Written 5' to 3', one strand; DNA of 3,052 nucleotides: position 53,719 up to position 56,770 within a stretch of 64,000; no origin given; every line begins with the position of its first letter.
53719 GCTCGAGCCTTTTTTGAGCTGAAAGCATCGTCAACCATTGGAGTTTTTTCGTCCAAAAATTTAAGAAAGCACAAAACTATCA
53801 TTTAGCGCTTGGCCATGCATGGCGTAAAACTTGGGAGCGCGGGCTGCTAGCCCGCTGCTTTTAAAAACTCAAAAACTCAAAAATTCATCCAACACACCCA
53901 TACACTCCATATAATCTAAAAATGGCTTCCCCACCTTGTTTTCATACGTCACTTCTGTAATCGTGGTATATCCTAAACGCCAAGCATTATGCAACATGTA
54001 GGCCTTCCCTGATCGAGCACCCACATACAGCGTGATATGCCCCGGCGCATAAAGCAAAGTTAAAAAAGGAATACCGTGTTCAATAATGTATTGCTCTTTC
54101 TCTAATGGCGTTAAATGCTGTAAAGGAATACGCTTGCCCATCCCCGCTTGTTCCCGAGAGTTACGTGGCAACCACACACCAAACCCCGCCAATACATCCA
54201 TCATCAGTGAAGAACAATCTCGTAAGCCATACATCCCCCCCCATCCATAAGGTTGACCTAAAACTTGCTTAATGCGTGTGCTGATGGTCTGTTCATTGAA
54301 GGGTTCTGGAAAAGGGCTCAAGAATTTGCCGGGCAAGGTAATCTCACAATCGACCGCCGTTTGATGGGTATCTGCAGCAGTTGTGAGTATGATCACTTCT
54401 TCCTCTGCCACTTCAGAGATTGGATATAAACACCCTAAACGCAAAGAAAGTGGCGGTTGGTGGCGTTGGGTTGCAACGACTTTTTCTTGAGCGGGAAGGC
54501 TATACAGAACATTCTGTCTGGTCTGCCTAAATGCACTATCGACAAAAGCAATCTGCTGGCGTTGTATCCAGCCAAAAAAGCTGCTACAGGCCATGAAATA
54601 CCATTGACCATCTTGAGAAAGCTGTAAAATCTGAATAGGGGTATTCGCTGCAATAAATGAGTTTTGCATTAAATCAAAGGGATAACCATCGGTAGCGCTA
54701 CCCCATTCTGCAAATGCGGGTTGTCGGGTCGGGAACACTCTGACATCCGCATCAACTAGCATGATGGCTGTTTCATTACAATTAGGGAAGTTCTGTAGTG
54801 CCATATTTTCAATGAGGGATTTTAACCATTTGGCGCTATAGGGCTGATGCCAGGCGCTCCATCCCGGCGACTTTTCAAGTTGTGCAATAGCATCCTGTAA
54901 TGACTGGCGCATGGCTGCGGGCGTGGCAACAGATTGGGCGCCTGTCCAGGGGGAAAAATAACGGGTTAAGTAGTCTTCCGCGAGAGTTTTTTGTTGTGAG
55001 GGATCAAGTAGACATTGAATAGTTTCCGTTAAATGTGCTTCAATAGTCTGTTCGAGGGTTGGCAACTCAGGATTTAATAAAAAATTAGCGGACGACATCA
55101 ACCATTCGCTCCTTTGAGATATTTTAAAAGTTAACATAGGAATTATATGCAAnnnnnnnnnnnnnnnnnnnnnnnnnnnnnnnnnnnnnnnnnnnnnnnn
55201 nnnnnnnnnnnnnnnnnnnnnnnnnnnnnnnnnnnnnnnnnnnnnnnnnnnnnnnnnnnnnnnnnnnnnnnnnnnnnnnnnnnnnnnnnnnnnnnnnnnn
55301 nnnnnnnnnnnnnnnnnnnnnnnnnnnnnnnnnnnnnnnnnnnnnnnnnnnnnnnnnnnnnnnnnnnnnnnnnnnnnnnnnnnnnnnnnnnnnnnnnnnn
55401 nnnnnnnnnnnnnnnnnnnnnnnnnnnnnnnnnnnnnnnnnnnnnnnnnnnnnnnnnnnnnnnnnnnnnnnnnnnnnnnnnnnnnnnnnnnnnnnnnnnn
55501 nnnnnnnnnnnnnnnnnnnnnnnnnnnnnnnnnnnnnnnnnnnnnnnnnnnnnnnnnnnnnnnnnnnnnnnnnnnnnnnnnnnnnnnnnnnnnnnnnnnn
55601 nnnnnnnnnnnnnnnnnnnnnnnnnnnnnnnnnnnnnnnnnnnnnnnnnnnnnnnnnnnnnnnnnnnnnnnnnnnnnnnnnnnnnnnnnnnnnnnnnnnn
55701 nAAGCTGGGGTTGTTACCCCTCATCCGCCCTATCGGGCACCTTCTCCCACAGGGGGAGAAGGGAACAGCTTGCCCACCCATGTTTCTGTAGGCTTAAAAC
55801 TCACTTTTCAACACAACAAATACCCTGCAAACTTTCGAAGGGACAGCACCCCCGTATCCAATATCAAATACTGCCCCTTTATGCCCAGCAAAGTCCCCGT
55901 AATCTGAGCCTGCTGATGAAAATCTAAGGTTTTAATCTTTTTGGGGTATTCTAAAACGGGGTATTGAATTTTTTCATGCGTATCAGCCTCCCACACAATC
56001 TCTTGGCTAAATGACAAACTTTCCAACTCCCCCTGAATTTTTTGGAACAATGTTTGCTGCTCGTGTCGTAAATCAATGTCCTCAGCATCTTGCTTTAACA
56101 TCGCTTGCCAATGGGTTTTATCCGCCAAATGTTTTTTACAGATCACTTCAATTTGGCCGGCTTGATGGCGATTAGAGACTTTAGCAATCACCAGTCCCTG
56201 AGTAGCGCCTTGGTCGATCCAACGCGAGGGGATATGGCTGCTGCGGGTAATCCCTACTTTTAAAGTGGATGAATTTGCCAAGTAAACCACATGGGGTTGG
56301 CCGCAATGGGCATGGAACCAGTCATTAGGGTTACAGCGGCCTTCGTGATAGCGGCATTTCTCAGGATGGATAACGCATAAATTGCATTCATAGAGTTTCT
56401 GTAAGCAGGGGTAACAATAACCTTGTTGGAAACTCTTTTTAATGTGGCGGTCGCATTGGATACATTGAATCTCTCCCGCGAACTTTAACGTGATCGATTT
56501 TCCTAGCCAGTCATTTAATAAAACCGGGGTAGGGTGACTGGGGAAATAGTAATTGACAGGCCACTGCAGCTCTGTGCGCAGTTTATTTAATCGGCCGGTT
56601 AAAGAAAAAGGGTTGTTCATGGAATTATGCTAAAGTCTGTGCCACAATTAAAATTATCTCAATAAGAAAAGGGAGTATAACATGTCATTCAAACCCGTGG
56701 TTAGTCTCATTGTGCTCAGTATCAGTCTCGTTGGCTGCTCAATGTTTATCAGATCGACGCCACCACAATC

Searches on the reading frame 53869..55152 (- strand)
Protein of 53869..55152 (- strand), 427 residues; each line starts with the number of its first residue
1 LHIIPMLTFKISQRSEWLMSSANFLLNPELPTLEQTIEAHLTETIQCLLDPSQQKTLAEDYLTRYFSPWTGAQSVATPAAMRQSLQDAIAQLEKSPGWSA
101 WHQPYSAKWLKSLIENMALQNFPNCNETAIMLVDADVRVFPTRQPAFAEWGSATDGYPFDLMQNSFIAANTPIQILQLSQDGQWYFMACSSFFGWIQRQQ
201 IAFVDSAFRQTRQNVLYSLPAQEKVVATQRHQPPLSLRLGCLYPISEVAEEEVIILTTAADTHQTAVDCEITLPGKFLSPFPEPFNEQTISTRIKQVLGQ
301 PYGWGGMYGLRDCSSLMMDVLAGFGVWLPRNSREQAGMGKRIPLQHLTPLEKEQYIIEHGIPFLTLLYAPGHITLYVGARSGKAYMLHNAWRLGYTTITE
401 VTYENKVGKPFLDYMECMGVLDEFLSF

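Call 25: search_protein_families(library=pfam, proteins=[window:53869-55152:-], max_evalue=0.1)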
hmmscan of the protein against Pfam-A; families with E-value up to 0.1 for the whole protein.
window:53869-55152:- (427 aa): 3 families
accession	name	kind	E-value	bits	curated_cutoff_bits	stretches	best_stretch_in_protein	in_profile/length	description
PF12913.13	SH3_6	-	4.6e-16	58.6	27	1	145-197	1-53/53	SH3 domain (SH3b1 type)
PF12912.12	N_NLPC_P60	-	2.2e-10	41.1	25.4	1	30-122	29-118/118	NLPC_P60 stabilising domain, N term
PF00877.26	NLPC_P60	-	4.5e-10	39.9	23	1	299-390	1-81/105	NlpC/P60 family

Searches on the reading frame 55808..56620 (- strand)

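Call 25: search_protein_families(library=pfam, proteins=[window:55808-56620:-], max_evalue=0.1)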
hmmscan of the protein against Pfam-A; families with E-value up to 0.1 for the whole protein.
window:55808-56620:- (270 aa): 2 families
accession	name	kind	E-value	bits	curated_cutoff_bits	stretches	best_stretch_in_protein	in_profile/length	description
PF10977.13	DUF2797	-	1.6e-89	300.1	25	1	40-268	1-226/227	Protein of unknown function (DUF2797)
PF01982.22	CTP-dep_RFKase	-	0.05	14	25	0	140-170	80-110/121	Domain of unknown function DUF120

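Call 49: search_protein_families(library=ncbifam, proteins=[window:55808-56620:-], max_evalue=0.001)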
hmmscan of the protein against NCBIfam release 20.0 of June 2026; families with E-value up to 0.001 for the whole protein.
window:55808-56620:- (270 aa): 0 families
